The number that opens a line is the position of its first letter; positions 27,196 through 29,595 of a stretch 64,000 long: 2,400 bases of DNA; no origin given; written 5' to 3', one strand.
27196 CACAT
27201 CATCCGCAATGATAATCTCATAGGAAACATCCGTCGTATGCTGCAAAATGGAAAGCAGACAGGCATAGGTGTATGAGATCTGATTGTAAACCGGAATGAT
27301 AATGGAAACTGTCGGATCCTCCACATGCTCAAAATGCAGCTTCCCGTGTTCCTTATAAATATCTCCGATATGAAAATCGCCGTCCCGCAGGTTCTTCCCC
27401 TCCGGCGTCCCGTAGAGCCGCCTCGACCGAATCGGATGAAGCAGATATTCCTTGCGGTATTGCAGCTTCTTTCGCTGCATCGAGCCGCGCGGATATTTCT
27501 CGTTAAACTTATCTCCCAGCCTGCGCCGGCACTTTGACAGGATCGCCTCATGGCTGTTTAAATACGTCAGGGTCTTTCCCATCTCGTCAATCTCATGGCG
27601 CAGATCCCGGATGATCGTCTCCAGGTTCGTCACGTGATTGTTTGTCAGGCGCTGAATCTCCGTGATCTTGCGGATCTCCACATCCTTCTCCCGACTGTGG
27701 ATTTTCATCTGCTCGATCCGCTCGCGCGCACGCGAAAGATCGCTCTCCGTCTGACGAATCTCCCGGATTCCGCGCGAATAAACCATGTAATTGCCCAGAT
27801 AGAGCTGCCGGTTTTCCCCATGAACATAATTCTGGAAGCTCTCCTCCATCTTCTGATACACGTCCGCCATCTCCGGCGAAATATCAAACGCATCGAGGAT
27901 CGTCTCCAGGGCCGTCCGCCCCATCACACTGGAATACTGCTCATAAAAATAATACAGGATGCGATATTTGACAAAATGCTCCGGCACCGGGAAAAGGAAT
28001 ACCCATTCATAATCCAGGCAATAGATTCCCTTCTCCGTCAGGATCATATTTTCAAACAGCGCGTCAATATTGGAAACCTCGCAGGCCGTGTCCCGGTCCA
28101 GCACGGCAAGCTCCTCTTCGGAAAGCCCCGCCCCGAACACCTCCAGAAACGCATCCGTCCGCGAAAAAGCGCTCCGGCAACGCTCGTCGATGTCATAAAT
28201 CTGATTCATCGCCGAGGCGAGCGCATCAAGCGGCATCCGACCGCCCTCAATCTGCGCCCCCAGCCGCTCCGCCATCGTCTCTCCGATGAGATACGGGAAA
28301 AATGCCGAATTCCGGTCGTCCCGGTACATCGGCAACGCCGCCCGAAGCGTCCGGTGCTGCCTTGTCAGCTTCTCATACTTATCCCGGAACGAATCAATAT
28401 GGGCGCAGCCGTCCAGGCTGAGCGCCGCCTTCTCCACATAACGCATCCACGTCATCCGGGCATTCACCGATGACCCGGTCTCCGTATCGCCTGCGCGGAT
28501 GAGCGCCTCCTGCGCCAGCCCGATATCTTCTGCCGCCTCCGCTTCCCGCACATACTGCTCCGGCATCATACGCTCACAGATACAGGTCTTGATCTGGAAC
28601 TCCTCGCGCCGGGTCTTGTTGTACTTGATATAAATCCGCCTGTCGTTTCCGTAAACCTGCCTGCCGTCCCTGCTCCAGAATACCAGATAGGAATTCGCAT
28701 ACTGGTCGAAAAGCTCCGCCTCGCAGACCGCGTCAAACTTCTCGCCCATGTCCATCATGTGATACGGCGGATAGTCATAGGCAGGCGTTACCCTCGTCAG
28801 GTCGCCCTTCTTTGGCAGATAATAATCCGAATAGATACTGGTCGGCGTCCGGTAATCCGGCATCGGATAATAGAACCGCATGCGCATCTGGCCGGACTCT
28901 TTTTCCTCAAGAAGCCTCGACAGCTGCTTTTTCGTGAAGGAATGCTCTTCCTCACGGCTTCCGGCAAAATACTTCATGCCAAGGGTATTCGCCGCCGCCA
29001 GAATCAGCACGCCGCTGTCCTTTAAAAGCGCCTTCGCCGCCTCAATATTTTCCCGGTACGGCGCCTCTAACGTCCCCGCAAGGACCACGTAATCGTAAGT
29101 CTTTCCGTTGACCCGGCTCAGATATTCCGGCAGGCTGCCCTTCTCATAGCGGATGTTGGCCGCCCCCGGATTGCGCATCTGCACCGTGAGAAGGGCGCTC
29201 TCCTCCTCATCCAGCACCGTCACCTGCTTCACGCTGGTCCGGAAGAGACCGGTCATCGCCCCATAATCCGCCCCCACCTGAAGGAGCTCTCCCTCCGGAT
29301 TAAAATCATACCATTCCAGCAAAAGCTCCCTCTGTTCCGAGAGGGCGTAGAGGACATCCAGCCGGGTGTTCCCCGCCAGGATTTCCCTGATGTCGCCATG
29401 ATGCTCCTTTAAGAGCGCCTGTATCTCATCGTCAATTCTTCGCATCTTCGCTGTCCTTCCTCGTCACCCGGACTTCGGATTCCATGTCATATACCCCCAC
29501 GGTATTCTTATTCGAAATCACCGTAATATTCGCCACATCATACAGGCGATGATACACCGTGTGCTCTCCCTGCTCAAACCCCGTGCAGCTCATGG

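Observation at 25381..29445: Single 1354-aa chain combining methyltransferase, kinase-like region, coiled coil and two glycosyltransferase domains, next to a Wzt-type ATPase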

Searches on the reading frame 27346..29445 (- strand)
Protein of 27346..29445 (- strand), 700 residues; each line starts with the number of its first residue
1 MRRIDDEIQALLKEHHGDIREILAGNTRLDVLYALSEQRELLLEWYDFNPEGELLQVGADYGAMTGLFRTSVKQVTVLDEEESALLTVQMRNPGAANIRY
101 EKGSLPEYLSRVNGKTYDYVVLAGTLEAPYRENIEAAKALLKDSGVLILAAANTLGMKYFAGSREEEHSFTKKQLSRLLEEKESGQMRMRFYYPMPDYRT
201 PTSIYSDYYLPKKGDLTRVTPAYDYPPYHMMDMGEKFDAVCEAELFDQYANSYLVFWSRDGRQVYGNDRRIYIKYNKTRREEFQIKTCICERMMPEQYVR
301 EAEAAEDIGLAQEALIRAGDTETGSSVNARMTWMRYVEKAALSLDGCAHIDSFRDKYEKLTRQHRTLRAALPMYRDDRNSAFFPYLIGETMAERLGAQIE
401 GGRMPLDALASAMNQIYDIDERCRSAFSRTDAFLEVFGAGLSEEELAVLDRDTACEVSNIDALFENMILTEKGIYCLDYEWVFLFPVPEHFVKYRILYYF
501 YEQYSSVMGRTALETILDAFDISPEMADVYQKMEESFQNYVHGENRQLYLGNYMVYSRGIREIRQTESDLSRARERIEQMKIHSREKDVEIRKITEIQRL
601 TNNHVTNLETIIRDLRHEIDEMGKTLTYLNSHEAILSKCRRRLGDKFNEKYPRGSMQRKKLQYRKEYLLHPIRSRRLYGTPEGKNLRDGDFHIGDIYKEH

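Call 22: find_homologous_proteins(query=window:27766-29445:-, max_evalue=0.001)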
Query window:27766-29445:- (560 aa): 38 proteins with E <= 0.001 among 8000 candidates.
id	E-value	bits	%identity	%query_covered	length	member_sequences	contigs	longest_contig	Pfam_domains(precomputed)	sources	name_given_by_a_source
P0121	1.3e-244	831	68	100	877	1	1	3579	PF00535.33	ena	-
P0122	2.1e-240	817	67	100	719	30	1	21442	-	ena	-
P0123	1.6e-237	807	66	100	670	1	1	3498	PF13649.13,PF14287.12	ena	-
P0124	3.3e-237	806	65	100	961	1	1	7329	PF13712.13,PF13632.13,PF10111.15,PF13641.13,PF00535.33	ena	-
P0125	5.5e-237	806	66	100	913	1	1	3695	PF13712.13,PF13632.13,PF10111.15,PF13641.13,PF00535.33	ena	-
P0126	1.6e-234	798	64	100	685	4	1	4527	PF13489.13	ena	-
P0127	3.5e-233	793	65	99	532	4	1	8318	PF08241.19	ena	-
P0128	5.8e-226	769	65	98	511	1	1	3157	PF13649.13,PF08242.19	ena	-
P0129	1.3e-224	765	66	94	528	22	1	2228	-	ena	-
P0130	1.0e-200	686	57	100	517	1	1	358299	-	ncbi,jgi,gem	-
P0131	2.3e-192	658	57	99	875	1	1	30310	PF00535.33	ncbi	-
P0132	1.1e-184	633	64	85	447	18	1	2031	PF13489.13,PF08241.19,PF08242.19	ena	-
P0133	2.5e-176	605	66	74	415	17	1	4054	-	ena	-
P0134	1.0e-145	504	66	66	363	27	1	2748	-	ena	-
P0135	2.1e-144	500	62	67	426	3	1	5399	PF13489.13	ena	-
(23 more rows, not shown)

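Call 24: search_solved_structures(query=A1, max_evalue=10, show_alignments=3)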
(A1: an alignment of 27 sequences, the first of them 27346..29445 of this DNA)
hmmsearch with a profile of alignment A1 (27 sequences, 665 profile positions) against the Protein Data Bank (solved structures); distinct sequences matched with E-value up to 10: 147 (the best 60 are shown).
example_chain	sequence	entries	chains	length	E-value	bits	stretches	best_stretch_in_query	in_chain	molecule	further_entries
8rdl_A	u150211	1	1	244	1.6e-10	43.1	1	78-181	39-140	ToxA protein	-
3d2l_A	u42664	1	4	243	3.5e-10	42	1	73-190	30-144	SAM-dependent methyltransferase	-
3ofj_A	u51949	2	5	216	5.1e-10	41.5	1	81-184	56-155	Nodulation protein S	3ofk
3dtn_A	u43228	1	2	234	9.2e-10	40.6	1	79-182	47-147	Putative Methyltransferase MM_2633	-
5wp5_A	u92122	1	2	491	5.6e-09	38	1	76-179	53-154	Phosphomethylethanolamine N-methyltransferase 2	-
7wzf_A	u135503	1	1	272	1.4e-08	36.7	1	76-186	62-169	YunM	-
3mgg_A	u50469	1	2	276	2.9e-08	35.7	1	76-236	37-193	Methyltransferase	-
1wzn_A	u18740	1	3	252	5.5e-08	34.7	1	79-180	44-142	SAM-dependent methyltransferase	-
1y8c_A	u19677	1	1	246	5.7e-08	34.7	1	80-189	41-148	S-adenosylmethionine-dependent methyltransferase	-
1vbf_A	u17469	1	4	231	7.7e-08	34.3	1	68-148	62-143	231aa long hypothetical protein-L-isoaspartate O-methyltransferase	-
2p7h_A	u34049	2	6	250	9.4e-08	34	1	73-187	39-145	Hypothetical protein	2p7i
8k5l_A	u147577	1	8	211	2.4e-07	32.6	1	77-236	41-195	tRNA (cmo5U34)-methyltransferase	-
6wlf_A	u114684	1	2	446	3.2e-07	32.2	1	79-179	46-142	Phosphoethanolamine N-methyltransferase 1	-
1vl5_A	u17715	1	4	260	4.2e-07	31.8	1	67-235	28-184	unknown conserved protein BH2331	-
9ri2_A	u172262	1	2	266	4.6e-07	31.7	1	75-191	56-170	Methyltransferase, putative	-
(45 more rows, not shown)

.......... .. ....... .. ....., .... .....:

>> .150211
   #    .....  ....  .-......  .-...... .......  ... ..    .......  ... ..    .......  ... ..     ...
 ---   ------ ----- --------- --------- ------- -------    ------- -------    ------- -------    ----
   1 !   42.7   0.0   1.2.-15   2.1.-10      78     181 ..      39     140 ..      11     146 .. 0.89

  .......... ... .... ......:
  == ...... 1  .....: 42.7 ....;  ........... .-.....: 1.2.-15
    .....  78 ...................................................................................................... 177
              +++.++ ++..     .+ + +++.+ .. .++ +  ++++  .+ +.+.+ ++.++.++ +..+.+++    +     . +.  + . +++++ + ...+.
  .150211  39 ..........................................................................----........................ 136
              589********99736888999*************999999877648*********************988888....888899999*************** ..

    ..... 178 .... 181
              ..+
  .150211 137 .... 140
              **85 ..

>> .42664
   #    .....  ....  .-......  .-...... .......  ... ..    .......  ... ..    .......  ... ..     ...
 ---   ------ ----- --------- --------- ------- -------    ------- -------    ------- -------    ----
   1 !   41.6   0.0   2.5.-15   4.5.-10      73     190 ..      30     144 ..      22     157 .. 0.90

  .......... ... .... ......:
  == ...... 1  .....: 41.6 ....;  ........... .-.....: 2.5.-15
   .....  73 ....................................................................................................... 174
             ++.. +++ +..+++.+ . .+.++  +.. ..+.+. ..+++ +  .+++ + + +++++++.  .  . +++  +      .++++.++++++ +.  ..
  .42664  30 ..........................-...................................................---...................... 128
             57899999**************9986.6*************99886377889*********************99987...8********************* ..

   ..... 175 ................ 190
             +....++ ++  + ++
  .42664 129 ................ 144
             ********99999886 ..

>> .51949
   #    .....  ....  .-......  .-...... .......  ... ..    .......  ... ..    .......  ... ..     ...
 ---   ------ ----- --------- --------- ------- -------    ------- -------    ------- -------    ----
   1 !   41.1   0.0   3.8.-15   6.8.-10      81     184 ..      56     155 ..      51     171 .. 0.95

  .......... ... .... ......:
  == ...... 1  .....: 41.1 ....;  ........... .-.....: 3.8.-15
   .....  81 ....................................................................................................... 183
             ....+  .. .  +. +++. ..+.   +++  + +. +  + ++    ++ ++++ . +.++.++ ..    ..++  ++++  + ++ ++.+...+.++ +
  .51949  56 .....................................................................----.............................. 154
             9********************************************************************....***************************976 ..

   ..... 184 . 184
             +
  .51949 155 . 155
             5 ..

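Call 34: predict_structure(alignment_id=A1)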
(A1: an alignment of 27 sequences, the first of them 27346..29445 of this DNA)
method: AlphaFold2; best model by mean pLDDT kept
length: 700 residues; sequences in the alignment: 27
mean_pLDDT: 78.0   pTM: 0.72
mean pLDDT of the five models: 78.0, 76.8, 76.5, 75.2, 74.0
residues with pLDDT >= 90: 266; 70-90: 218; 50-70: 139; < 50: 77
segments of 3 or more residues with pLDDT < 50: 218-231, 552-561, 632-634, 662-700
pLDDT, mean of each block of 10 residues (from residue 1): 75 87 76 80 92 92 92 95 90 91 93 92 81 93 94 82 74 90 68 82 90 64 46 68 89 92 82 87 92 82 68 65 59 89 90 92 90 83 88 87 84 93 92 93 93 91 91 88 94 93 74 90 95 91 66 46 57 70 70 66 59 61 52 50 63 60 39 44 41 34
secondary structure, 60 per line:
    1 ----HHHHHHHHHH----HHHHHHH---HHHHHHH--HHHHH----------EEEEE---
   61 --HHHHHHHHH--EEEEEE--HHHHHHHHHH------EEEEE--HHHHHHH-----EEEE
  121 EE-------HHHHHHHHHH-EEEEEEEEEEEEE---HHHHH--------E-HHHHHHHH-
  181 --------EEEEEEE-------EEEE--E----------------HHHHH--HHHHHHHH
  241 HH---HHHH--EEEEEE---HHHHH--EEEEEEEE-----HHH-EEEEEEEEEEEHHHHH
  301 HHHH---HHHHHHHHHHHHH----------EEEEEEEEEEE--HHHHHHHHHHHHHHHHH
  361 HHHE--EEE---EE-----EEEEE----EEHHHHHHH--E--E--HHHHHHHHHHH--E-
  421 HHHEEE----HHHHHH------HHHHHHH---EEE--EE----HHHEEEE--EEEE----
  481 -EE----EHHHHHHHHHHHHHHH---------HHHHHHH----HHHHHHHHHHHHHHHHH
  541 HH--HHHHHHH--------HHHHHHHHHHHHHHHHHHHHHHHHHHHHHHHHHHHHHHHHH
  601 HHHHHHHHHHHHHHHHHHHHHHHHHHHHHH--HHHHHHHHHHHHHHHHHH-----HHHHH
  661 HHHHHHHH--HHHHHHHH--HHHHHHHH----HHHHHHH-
elements in order (helices of 4 or more, strands of 3 or more residues): H5-14 H19-25 H29-35 H38-42 E53-57 H63-71 E74-79 H82-91 E98-102 H105-111 E117-122 H130-139 E141-153 H157-161 H172-179 E189-195 E203-206 H226-230 H233-242 H246-249 E252-257 H261-265 E268-275 E285-295 H296-304 H308-320 E331-341 H344-363 E367-369 E380-384 H391-397 H406-416 E424-426 H431-436 H443-449 E453-455 E467-470 E473-476 H489-503 H513-519 H524-542 H545-551 H560-630 H633-650 H656-668 H671-678 H681-688 H693-699

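Call 36: fold_search(model_id=the predicted structure, library=pdb)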
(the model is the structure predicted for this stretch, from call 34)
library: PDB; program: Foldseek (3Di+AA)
matches with E <= 10: 1970; with E <= 0.001: 1038
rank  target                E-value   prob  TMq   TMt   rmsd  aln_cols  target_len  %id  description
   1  4azs                  3.8e-08  1.00  0.16  0.25  18.2       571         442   10  High resolution (2.2 A) crystal structure of WbdD. (released 2012-09-26)
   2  4azt                  5.0e-08  1.00  0.18  0.28  17.9       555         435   10  Co-crystal structure of WbdD and kinase inhibitor LY294002. (released 2012-09-26)
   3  4ax8                  6.2e-08  1.00  0.17  0.25  18.2       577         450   10  Medium resolution structure of the bifunctional kinase- methyltransferase WbdD (released 2012-10-03)
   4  4htf_A                7.7e-08  1.00  0.23  0.60   7.1       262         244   14  Crystal structure of S-adenosylmethionine-dependent methyltransferase from Escherichia coli in complex with S-adenosyl (released 2012-11-21)
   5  1wxw_B                1.2e-07  1.00  0.20  0.35   4.9       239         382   19  Crystal structure of Tt1595, a putative SAM-dependent methyltransferase from Thermus thermophillus HB8 (released 2005-08-02)
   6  4azw                  1.2e-07  1.00  0.16  0.25  17.5       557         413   10  Crystal structure of monomeric WbdD. (released 2012-09-26)
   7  3ofk_A                1.6e-07  1.00  0.18  0.56   3.8       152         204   18  Crystal structure of N-methyltransferase NodS from Bradyrhizobium japonicum WM9 in complex with S-adenosyl-l-homocyste (released 2010-10-27)
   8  3l8d                  2.0e-07  1.00  0.21  0.64   6.4       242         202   14  Crystal structure of methyltransferase from Bacillus Thuringiensis (released 2010-01-12)
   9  1wxw_A                2.3e-07  1.00  0.21  0.37   5.1       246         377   19  Crystal structure of Tt1595, a putative SAM-dependent methyltransferase from Thermus thermophillus HB8 (released 2005-08-02)
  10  2p7h_A                3.0e-07  1.00  0.22  0.59   7.2       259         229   14  Crystal structure of a sam dependent methyl-transferase type 12 family protein (eca1738) from pectobacterium atrosepti (released 2007-04-03)
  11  2p7h_B                3.9e-07  1.00  0.22  0.61   6.8       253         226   13  Crystal structure of a sam dependent methyl-transferase type 12 family protein (eca1738) from pectobacterium atrosepti (released 2007-04-03)
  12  1kxz_A                4.3e-07  1.00  0.15  0.54   2.5       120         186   24  MT0146, the Precorrin-6y methyltransferase (CbiT) homolog from M. Thermoautotrophicum, P1 spacegroup (released 2002-11-27)
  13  1nkv_A                4.3e-07  1.00  0.19  0.48  10.0       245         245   12  X-RAY STRUCTURE OF YJHP FROM E.COLI NORTHEAST STRUCTURAL GENOMICS RESEARCH CONSORTIUM (NESG) TARGET ER13 (released 2003-01-28)
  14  8x8j_A                4.8e-07  1.00  0.20  0.50   7.8       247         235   12  The structure of AbBioc in complex with inhibitor sinefungin (released 2024-11-13)
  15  6bqc                  5.1e-07  1.00  0.21  0.39   7.6       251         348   13  Cyclopropane fatty acid synthase from E. coli (released 2018-07-04)
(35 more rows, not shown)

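Call 37: search_protein_representatives(protein=window:27346-29445:-)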
Query: 700 residues. Proteins with E-value up to 0.001 (for the whole library): 3562; up to 1e-10: 1750; up to 1e-30: 239. The best 150 are listed.
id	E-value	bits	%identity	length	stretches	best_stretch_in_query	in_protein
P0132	1.3e-184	631.8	70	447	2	1-292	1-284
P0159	2.6e-151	521.7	43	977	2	333-700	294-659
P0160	3.3e-146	504.8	47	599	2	5-291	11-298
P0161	1.2e-134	466.6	42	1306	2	335-699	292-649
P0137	6.8e-128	444.3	70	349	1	1-298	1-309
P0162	6.5e-87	308.9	47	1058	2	336-698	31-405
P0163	1.4e-81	291.3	60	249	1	1-247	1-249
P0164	4.8e-69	249.9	60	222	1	220-463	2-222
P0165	6.4e-67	242.8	53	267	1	3-259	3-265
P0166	5.2e-65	236.5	40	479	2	336-700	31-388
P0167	2.8e-64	234.1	35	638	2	30-292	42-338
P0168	2.9e-58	214.2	35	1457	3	337-622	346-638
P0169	8.6e-58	212.7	45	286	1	407-671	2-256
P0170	1.1e-55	205.8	31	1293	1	3-545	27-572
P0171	3.2e-55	204.2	71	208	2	157-292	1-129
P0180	3.7e-52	194.0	30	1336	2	16-290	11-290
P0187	3.4e-49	184.3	28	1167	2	347-620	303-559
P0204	8.9e-46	173.0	32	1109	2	4-288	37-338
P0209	1.2e-44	169.2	30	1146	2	27-292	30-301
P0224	1.4e-42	162.4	31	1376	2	18-290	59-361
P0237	1.8e-40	155.4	31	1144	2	4-289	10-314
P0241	6.9e-40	153.5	30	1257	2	15-291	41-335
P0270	4.5e-38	147.5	30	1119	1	30-545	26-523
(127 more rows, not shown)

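Call 62: list_cluster_members(proteins=[P0168, P0170, P0180, P0187, P0204, P0209, P0224, P0237, P0241, P0270])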
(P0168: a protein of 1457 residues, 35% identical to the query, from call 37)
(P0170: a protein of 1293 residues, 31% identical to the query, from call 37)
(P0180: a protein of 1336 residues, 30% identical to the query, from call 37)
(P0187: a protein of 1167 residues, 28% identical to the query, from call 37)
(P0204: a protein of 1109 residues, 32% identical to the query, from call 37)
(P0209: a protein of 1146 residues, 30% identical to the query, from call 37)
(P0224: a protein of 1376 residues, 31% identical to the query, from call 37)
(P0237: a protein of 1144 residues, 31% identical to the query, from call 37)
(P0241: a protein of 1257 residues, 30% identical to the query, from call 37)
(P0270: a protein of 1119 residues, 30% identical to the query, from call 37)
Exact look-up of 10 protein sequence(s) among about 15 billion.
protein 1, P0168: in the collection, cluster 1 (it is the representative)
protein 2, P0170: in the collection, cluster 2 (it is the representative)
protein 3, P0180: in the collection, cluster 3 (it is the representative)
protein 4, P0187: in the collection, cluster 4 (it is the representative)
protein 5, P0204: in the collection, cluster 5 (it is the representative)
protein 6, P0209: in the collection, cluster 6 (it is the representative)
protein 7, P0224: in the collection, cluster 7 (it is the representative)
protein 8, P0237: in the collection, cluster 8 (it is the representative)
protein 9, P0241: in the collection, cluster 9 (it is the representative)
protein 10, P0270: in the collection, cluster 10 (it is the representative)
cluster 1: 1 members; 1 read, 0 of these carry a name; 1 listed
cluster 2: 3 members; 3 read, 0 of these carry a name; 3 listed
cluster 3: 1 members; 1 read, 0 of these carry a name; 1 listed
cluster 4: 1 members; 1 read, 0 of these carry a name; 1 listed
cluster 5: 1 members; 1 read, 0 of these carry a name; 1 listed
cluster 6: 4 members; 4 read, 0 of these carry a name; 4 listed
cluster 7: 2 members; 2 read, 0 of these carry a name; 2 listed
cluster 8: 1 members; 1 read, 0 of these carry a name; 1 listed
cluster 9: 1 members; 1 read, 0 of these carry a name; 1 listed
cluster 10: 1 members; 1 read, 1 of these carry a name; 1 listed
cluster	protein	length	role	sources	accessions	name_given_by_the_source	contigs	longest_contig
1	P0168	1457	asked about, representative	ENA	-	-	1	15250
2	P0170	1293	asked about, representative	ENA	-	-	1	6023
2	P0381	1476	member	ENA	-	-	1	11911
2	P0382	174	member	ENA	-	-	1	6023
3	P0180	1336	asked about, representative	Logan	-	-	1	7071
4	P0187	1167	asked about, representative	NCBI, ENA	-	-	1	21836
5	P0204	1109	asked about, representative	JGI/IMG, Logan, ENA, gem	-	-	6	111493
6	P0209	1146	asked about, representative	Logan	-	-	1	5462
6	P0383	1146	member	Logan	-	-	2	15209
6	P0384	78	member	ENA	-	-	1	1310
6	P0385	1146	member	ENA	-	-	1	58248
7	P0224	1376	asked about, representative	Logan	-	-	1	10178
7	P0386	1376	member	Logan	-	-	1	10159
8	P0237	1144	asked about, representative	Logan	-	-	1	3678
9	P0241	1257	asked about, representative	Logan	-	-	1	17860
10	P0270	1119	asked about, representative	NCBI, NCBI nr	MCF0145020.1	MAG: glycosyltransferase, partial [Eubacterium sp.] | glycosyltransferase [Eubacterium sp.]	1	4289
